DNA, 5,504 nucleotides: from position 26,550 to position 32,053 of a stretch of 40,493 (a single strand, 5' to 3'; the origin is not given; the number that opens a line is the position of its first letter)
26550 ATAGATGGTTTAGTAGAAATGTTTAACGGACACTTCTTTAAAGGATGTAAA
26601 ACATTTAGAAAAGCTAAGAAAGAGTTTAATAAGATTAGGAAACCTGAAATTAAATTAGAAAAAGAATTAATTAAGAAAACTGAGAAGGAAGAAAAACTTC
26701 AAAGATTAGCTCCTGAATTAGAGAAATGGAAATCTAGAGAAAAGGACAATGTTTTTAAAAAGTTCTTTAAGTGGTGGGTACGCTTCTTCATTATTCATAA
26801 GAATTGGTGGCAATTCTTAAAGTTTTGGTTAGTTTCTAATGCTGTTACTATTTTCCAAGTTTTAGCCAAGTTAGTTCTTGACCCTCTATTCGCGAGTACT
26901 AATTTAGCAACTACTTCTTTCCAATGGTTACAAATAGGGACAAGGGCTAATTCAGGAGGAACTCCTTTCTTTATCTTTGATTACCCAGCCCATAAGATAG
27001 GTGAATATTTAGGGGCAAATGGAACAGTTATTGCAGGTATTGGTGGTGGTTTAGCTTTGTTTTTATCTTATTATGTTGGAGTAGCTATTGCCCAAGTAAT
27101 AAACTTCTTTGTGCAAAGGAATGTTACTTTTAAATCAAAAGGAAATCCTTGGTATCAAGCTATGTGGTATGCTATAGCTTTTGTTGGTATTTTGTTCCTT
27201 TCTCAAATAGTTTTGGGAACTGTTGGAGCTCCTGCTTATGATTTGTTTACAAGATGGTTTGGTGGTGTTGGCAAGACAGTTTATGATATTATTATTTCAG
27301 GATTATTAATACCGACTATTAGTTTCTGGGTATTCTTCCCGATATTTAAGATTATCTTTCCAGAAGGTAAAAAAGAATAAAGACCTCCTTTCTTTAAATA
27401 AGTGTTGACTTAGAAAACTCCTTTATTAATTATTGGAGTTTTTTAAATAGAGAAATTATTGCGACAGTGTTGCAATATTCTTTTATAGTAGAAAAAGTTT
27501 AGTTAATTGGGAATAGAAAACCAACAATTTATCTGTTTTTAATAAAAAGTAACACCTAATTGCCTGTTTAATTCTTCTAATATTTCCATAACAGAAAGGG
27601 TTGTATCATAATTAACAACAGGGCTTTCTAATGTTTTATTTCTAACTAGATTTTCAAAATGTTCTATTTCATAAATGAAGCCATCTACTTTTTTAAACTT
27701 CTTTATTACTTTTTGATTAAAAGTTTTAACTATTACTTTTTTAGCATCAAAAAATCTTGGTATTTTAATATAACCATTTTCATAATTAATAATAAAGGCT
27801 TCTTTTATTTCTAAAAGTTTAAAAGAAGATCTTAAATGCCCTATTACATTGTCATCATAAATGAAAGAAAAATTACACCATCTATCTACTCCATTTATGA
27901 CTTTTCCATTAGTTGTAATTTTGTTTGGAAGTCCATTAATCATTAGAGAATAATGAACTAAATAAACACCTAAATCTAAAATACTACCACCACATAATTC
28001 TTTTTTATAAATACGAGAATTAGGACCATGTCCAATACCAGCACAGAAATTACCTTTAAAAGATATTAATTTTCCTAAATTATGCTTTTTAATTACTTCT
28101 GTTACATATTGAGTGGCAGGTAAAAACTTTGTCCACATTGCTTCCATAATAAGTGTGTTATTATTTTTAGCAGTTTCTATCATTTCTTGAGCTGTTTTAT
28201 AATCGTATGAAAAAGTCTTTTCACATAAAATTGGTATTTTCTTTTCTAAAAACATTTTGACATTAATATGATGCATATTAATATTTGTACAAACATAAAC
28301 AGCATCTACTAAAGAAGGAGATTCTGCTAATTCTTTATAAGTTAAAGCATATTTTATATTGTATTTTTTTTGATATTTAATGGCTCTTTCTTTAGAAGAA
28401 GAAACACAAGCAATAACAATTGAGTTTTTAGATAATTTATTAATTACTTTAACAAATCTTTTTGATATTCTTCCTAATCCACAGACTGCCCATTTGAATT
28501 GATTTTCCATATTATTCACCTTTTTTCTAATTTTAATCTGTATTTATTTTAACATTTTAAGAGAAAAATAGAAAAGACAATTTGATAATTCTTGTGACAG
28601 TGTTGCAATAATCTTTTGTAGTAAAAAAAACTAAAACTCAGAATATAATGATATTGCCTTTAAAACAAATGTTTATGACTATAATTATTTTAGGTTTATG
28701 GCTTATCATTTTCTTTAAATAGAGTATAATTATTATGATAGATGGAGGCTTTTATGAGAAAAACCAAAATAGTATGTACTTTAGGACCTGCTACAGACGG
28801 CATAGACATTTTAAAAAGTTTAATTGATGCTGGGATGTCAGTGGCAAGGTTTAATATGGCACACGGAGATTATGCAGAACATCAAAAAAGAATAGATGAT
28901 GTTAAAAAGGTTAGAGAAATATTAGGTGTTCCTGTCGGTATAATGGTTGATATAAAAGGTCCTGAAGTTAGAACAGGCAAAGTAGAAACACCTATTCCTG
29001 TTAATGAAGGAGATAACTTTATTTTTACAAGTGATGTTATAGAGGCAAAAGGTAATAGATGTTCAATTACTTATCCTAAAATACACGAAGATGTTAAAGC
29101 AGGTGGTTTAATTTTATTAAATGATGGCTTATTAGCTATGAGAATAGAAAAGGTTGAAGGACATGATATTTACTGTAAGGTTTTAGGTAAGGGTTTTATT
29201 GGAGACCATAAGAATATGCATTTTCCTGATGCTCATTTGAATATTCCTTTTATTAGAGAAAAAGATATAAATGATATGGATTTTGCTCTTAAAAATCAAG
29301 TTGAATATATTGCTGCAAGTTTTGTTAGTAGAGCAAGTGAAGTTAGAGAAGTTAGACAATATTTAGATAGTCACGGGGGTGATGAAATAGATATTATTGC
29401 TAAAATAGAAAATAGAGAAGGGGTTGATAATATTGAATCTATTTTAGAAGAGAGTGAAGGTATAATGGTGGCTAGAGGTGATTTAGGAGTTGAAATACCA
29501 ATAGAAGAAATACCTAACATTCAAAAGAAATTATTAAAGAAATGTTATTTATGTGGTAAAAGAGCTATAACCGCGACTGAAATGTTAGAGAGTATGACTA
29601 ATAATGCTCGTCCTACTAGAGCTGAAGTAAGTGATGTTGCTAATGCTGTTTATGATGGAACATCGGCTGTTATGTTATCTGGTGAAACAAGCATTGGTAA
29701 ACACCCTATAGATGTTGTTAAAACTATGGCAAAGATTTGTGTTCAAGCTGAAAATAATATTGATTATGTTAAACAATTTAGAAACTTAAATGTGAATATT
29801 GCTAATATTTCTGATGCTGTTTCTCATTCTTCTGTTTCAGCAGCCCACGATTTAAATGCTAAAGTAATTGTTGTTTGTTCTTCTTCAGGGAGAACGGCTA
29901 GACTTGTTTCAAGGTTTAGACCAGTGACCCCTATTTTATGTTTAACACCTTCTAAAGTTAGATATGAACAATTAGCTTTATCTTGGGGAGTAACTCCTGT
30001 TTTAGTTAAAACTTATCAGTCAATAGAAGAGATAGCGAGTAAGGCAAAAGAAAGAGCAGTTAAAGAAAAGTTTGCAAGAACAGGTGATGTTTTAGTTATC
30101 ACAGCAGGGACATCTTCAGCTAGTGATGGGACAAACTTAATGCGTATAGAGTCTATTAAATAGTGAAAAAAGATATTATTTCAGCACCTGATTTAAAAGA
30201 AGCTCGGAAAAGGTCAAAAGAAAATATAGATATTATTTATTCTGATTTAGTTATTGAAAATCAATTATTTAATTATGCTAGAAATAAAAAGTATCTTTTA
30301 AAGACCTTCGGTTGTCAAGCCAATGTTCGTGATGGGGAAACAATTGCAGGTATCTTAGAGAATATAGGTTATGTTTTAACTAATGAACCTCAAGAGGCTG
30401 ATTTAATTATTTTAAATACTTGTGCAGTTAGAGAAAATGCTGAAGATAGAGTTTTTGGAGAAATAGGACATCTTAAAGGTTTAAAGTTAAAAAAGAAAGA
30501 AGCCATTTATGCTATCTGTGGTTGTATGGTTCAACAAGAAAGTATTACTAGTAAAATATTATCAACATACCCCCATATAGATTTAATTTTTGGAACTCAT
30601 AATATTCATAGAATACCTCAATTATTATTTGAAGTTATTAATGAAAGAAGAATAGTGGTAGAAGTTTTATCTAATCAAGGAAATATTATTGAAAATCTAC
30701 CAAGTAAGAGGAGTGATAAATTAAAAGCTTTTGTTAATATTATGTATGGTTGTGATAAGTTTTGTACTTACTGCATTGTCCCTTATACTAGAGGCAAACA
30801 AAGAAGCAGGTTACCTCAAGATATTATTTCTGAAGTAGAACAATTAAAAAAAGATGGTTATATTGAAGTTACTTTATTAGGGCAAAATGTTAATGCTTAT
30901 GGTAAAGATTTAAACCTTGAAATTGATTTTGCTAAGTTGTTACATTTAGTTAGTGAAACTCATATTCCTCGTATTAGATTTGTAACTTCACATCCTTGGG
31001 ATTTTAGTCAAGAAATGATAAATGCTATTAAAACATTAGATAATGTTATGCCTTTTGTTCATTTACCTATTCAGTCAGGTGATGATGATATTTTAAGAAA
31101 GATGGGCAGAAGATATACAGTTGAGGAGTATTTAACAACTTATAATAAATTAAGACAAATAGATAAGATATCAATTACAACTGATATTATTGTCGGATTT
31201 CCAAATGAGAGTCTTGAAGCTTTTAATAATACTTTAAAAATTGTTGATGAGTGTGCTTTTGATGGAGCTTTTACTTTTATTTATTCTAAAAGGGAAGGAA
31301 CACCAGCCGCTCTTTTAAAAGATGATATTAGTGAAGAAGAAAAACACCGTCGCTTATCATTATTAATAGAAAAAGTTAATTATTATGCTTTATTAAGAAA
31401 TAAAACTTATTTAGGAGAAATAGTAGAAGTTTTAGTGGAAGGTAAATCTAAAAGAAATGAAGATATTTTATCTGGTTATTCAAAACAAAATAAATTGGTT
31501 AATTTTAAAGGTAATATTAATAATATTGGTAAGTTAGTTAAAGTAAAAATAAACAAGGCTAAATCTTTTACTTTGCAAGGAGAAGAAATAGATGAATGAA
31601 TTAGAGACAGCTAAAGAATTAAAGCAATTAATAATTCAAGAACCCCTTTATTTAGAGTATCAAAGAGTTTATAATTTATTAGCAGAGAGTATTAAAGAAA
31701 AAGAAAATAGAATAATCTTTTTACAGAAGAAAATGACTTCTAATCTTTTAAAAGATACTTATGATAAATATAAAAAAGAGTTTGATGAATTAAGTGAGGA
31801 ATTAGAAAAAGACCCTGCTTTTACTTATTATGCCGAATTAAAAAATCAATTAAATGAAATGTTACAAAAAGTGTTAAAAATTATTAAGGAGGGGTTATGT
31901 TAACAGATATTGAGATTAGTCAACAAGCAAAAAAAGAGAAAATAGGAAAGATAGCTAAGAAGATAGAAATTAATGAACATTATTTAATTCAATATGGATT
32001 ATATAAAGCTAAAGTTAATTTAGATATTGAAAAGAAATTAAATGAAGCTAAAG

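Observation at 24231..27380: GH3 exo-glycosidase fused to a GtrA-like membrane module: an architecture I cannot match to any described system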

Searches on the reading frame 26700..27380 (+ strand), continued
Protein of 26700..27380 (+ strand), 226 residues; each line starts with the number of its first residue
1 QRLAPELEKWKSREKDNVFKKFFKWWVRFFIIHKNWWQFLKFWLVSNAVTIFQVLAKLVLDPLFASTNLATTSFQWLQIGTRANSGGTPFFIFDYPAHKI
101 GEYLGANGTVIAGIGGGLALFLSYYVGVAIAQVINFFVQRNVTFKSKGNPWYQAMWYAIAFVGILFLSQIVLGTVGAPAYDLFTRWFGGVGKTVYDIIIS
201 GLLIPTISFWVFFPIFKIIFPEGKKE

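Call 74: search_protein_families(library=pfam, proteins=[L111:6379-7962:+, L131:5542-7905:+, L142:6725-7624:+, L115:8564-9709:+, L138:8714-9370:+], max_evalue=0.01)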
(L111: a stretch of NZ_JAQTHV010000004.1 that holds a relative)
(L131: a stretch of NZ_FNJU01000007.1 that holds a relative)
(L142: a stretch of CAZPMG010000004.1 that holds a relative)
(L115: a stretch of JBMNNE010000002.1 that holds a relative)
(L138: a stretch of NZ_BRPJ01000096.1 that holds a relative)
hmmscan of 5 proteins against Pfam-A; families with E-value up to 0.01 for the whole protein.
L111:6379-7962:+ (528 aa): 2 families
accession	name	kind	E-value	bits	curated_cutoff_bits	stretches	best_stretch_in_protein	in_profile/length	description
PF04616.20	Glyco_hydro_43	-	4.8e-27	95.5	32.2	1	64-359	17-286/288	Glycosyl hydrolases family 43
PF03422.21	CBM_6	-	0.002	18.9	28.9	1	427-516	22-114/125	Carbohydrate binding module (family 6)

L131:5542-7905:+ (788 aa): 6 families
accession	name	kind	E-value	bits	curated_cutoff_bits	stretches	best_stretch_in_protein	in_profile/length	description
PF02836.23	Glyco_hydro_2_C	-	1.7e-23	83.7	21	1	244-409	4-173/302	Glycosyl hydrolases family 2, TIM barrel domain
PF16355.11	DUF4982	-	5.4e-15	55.5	23.9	1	614-672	1-61/61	Domain of unknown function (DUF4982)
PF02837.24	Glyco_hydro_2_N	-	8.2e-14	52.3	28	1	53-145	68-169/169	Glycosyl hydrolases family 2, sugar binding domain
PF18565.7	Glyco_hydro2_C5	-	6.7e-13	48.8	32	1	695-775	13-95/103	Glycoside hydrolase family 2 C-terminal domain 5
PF22666.2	Glyco_hydro_2_N2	-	9.6e-09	35.9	27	1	43-122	41-120/167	Glycosyl hydrolase 2 galactose-binding domain-like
PF00703.27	Glyco_hydro_2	-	1.9e-06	29.1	23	1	157-238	25-109/109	Glycosyl hydrolases family 2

L142:6725-7624:+ (300 aa): 1 family
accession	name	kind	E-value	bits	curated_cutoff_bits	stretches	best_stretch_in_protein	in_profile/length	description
PF00990.26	GGDEF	-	1.4e-46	158.7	23.8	1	140-297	3-161/161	Diguanylate cyclase, GGDEF domain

L115:8564-9709:+ (382 aa): 1 family
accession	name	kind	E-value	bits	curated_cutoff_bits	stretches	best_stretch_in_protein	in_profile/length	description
PF04101.22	Glyco_tran_28_C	-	1.5e-09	38.5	22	1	218-307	6-96/166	Glycosyltransferase family 28 C-terminal domain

L138:8714-9370:+ (219 aa): 0 families

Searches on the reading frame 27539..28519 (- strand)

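Call 6: search_protein_families(library=pfam, proteins=[window:27539-28519:-], max_evalue=0.001)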
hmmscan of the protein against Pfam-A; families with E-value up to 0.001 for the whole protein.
window:27539-28519:- (326 aa): 2 families
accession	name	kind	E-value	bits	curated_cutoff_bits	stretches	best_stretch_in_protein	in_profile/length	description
PF01408.29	GFO_IDH_MocA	-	5.2e-18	66.3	24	1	8-125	1-117/120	Oxidoreductase family, NAD-binding Rossmann fold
PF22725.1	GFO_IDH_MocA_C3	-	2.7e-10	40.7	27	1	137-250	2-122/124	GFO/IDH/MocA C-terminal domain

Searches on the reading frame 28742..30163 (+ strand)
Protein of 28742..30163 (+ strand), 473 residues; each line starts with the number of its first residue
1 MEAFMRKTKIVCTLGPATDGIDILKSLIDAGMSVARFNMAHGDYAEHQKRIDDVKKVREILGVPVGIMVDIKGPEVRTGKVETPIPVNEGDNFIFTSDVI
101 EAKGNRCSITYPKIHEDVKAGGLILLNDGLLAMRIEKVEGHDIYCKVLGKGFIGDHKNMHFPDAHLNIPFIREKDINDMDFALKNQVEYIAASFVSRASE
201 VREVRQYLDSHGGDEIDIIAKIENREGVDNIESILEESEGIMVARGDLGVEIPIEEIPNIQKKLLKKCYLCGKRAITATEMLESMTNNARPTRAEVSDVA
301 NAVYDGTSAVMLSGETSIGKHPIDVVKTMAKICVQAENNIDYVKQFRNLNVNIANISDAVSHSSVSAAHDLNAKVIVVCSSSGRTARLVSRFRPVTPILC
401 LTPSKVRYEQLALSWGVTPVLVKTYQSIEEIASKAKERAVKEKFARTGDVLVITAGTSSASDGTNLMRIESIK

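Call 6: search_protein_families(library=pfam, proteins=[window:28742-30163:+], max_evalue=0.001)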
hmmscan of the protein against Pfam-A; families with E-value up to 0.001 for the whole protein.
window:28742-30163:+ (473 aa): 3 families
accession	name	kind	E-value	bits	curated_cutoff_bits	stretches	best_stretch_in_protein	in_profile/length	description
PF00224.27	PK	-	1.3e-113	379.9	30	1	5-326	1-328/328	Pyruvate kinase, barrel domain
PF02887.21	PK_C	-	8.3e-34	116.5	28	1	358-469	1-113/114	Pyruvate kinase, alpha/beta domain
PF03328.21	HpcH_HpaI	-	7.8e-06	25.8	25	1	177-309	76-218/221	HpcH/HpaI aldolase/citrate lyase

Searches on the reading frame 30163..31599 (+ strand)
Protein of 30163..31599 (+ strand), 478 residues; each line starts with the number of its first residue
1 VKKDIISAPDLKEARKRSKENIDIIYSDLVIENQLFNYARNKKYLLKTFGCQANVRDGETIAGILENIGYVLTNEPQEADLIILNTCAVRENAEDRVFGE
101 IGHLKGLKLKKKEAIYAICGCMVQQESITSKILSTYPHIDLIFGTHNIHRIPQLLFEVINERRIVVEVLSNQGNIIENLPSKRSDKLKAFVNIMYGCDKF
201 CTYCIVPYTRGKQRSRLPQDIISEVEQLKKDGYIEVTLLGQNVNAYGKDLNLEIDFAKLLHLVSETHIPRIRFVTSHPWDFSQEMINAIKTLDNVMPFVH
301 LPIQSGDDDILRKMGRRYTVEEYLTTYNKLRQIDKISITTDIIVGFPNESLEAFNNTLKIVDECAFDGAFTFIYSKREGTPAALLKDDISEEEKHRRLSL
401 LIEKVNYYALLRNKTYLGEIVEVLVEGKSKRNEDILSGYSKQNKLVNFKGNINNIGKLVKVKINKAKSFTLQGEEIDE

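Call 6: search_protein_families(library=pfam, proteins=[window:30163-31599:+], max_evalue=0.001)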
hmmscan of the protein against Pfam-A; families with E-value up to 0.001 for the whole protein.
window:30163-31599:+ (478 aa): 3 families
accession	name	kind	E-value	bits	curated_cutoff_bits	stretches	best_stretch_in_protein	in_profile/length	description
PF00919.26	UPF0004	-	8.4e-28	96.7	27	1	43-144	1-98/98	Uncharacterized protein family UPF0004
PF04055.27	Radical_SAM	-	2.6e-27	96.5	29.5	1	191-359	1-164/166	Radical SAM superfamily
PF01938.26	TRAM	-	5e-12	46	21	1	414-474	1-59/61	TRAM domain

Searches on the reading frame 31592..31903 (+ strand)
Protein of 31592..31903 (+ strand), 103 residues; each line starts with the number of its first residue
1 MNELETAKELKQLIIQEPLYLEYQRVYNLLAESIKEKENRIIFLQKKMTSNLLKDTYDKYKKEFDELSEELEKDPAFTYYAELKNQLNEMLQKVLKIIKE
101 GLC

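Call 6: search_protein_families(library=pfam, proteins=[window:31592-31903:+], max_evalue=0.001)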
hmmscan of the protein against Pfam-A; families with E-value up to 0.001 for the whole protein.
window:31592-31903:+ (103 aa): 1 family
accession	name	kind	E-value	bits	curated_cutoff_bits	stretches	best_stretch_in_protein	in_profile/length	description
PF06133.16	Com_YlbF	-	3.5e-08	34.3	23.9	1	5-102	3-104/105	Control of competence regulator ComK, YlbF/YmcA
